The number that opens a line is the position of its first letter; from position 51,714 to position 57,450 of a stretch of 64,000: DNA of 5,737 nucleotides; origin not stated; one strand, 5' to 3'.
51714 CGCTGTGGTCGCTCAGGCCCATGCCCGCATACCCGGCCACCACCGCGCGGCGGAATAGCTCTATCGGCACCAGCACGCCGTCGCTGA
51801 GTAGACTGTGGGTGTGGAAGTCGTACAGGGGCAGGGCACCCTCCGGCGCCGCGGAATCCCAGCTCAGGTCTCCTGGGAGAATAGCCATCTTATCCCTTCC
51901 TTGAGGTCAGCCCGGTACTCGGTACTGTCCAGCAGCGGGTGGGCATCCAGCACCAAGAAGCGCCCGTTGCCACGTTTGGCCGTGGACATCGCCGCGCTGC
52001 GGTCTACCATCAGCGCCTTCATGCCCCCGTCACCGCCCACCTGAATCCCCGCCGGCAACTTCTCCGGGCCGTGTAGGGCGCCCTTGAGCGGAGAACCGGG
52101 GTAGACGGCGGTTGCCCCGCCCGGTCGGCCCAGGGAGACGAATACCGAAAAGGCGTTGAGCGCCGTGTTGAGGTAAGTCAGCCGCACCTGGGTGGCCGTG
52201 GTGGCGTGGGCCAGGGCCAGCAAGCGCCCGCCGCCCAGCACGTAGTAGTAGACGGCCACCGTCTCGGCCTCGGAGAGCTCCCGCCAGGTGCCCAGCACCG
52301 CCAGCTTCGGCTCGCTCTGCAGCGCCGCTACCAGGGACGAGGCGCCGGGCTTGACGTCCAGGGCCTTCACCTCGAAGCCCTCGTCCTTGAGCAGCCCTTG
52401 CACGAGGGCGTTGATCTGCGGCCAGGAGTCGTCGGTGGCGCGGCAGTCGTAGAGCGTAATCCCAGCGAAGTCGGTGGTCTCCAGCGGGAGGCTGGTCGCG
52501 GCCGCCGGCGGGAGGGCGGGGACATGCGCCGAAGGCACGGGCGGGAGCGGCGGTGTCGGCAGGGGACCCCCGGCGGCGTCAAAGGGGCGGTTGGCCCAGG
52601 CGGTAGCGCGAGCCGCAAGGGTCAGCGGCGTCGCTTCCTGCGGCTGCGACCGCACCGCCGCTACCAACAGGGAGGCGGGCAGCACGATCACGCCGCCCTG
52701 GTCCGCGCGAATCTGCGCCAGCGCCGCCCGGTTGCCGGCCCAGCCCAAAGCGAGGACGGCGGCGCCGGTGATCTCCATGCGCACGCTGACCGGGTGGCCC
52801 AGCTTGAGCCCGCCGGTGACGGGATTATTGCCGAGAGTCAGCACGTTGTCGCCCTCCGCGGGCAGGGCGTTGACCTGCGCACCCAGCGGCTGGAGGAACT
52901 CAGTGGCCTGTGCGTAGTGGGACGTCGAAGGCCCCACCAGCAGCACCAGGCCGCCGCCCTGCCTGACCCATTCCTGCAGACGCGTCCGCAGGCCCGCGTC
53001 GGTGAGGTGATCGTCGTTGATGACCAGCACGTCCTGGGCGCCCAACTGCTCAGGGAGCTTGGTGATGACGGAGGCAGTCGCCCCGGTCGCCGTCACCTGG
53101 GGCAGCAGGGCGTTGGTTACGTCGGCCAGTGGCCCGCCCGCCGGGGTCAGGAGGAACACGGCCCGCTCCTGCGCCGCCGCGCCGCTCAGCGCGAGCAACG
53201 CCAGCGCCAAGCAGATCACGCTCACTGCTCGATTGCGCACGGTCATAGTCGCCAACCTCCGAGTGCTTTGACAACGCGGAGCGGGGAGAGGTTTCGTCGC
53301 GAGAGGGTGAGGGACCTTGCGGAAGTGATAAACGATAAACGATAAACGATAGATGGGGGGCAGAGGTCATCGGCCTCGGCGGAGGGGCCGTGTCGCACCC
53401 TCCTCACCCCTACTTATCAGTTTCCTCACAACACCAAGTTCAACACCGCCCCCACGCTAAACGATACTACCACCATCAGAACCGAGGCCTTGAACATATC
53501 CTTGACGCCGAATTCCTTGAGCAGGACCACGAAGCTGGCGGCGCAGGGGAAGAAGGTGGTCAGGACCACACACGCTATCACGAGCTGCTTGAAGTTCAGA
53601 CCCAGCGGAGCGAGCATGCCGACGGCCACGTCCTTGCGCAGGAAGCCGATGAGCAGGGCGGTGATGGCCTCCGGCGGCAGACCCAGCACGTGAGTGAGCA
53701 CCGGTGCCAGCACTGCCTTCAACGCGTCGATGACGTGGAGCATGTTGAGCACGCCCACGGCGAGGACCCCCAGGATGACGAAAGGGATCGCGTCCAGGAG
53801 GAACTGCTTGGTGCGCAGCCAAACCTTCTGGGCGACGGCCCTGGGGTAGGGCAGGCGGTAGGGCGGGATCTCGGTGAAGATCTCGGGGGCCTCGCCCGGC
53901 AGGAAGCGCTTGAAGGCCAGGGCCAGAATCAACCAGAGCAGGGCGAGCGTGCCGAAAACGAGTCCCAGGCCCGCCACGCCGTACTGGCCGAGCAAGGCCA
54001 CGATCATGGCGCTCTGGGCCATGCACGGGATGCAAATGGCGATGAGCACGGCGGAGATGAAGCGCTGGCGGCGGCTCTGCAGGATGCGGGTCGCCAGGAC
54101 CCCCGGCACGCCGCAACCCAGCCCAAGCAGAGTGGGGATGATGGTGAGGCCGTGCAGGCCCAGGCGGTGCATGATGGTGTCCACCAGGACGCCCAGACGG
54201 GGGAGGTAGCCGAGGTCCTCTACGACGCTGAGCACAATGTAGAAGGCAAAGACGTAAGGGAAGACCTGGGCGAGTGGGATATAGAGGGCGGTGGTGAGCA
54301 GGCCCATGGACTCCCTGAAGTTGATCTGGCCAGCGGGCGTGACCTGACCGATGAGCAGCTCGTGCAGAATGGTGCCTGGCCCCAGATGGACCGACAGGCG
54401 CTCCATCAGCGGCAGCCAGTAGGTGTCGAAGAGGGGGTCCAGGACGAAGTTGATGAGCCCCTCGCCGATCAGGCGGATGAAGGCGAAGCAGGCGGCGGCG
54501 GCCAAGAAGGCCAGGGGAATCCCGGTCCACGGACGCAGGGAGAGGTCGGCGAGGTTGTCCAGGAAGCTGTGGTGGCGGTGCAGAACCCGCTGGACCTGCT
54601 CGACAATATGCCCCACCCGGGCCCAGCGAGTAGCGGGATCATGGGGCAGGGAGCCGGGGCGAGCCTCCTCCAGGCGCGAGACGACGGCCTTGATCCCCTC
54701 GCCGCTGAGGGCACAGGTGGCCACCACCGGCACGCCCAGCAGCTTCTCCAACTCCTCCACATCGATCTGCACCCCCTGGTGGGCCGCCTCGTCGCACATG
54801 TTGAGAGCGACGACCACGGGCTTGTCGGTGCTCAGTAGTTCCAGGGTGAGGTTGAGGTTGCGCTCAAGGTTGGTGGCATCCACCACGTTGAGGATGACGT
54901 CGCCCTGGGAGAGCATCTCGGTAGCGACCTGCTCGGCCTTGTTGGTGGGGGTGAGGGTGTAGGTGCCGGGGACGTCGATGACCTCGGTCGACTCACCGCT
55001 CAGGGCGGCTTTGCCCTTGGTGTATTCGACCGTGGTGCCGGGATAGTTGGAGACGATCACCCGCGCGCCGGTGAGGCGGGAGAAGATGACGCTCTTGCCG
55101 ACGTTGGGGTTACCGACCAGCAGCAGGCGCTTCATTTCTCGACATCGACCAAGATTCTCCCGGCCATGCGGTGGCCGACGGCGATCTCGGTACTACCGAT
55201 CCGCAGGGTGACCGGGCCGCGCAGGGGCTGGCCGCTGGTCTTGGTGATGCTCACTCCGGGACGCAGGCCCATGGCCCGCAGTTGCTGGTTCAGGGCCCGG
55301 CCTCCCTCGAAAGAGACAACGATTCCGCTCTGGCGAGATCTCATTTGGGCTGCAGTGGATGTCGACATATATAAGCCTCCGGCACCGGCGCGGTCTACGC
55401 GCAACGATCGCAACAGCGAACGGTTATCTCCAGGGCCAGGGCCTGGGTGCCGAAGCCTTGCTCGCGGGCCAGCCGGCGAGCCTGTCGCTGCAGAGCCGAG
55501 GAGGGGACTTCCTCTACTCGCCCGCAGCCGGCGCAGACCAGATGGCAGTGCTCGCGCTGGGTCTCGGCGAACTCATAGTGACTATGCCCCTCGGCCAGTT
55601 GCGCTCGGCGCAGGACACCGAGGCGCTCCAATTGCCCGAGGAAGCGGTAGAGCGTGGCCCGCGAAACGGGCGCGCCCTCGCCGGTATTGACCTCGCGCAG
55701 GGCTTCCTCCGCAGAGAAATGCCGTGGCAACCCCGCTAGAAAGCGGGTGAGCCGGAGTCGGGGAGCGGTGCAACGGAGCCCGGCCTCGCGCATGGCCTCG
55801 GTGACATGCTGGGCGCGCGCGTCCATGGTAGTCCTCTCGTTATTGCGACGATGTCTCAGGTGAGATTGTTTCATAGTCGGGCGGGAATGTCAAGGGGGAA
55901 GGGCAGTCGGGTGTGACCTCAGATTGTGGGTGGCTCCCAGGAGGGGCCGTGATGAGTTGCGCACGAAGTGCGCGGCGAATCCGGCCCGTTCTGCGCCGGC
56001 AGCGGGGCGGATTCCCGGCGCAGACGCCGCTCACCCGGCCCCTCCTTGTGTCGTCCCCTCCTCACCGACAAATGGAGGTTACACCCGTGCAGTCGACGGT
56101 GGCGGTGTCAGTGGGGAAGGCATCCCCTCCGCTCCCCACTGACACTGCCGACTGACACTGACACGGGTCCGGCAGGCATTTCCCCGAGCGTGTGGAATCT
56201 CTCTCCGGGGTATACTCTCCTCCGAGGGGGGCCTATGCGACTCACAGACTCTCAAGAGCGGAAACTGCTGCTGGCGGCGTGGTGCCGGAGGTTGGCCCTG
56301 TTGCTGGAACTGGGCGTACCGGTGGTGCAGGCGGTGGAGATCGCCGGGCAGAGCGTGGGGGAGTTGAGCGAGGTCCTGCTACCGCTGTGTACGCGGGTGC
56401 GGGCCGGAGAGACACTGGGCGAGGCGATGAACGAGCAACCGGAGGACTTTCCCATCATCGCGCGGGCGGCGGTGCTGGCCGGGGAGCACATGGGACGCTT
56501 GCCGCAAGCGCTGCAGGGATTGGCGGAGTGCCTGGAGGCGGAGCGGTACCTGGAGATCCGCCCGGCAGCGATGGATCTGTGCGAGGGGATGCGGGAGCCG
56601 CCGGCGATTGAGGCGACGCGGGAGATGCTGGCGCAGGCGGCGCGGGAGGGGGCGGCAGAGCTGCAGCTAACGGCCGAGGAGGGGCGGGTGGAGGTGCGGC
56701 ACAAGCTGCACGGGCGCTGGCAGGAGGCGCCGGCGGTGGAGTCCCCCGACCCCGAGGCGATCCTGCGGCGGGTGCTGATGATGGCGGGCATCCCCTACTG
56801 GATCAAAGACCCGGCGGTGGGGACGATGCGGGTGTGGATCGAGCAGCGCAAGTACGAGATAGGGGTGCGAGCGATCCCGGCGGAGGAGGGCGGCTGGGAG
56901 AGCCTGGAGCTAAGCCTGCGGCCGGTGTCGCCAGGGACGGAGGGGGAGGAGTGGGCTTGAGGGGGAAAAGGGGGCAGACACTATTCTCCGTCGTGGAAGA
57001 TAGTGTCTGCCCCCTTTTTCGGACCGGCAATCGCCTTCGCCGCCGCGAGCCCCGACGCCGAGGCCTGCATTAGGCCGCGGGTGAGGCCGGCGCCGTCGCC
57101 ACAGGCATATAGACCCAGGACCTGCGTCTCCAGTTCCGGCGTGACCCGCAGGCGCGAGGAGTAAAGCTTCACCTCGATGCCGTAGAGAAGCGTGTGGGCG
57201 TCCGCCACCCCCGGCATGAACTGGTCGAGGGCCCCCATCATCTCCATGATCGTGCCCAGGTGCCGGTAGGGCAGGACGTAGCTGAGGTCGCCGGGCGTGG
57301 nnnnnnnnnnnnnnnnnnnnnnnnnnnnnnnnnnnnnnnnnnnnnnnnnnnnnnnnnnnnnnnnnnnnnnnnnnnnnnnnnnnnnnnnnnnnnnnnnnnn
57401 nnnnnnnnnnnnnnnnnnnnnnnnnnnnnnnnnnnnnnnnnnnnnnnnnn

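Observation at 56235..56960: Stand-alone soluble fusion of the two interacting pilus-motor modules (PilC/GspF domain + PilB/GspE N2 domain), with no membrane anchor and no ATPase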

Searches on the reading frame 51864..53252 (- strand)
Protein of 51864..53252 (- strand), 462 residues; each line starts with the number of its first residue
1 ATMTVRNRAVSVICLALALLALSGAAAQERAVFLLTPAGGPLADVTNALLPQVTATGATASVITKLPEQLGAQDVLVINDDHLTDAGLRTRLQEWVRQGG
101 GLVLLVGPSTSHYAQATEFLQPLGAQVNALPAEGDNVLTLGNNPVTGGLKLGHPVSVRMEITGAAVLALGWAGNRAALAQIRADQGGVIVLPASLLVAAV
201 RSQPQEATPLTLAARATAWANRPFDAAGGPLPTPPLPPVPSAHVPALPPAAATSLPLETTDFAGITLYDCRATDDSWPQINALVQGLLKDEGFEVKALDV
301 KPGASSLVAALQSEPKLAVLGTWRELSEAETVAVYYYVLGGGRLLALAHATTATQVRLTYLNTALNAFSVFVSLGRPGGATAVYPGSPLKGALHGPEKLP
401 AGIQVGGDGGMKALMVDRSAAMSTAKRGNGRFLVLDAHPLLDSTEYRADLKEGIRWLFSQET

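Call 62: search_protein_families(library=pfam, proteins=[window:51864-53252:-], max_evalue=0.001)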
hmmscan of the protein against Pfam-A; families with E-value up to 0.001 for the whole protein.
window:51864-53252:- (462 aa): 2 families
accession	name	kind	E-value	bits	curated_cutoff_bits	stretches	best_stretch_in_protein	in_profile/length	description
PF06283.17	ThuA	-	8.4e-06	26.6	33.4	0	52-149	33-130/209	Trehalose utilisation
PF14258.12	DUF4350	-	8.7e-06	26.6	30.4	1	65-136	28-94/181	Domain of unknown function (DUF4350)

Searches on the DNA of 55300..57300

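Call 78: search_rna_families(source=window, start=55300, end=57300, threshold=evalue, max_evalue=1)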
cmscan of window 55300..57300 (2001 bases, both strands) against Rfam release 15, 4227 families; matches with E-value up to 1: 11.
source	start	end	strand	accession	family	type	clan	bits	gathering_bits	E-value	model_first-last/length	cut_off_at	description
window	56962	57025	+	RF03560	mir-3926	Gene; miRNA;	-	27.6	82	0.023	1-63/63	no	mir-3926 microRNA precursor family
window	56966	57018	-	RF03560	mir-3926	Gene; miRNA;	-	26.5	82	0.043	12-52/63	no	mir-3926 microRNA precursor family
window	56963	57021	-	RF03558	mir-629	Gene; miRNA;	-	25.2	72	0.32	1-83/83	no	mir-629 microRNA precursor family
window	56965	57018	-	RF04279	mir-H20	Gene; miRNA;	CL00141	24.3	99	0.13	1-82/82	no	mir-H20 microRNA precursor family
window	56964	57020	-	RF04159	MIR1437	Gene; miRNA;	-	23.1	168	0.43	1-192/192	no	MIR1437 microRNA precursor family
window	56966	57019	+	RF04279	mir-H20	Gene; miRNA;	CL00141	23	99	0.28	1-82/82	no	mir-H20 microRNA precursor family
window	56954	57032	+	RF00873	mir-550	Gene; miRNA;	-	21.6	81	0.22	1-85/85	no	mir-550 microRNA precursor family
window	56967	57017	+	RF03237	MIR6425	Gene; miRNA;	-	20.3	142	0.43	1-125/125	no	MIR6425 microRNA precursor family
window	56959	57028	+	RF00665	mir-290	Gene; miRNA;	CL00096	20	51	0.86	1-70/70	no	mir-290 microRNA precursor family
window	56965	57019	+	RF00803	mir-425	Gene; miRNA;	-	18.5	60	0.96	1-85/85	no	mir-425 microRNA precursor family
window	56966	57018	+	RF01390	isrG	Gene; sRNA;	-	13.2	100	0.91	118-216/279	no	isrG Hfq binding RNA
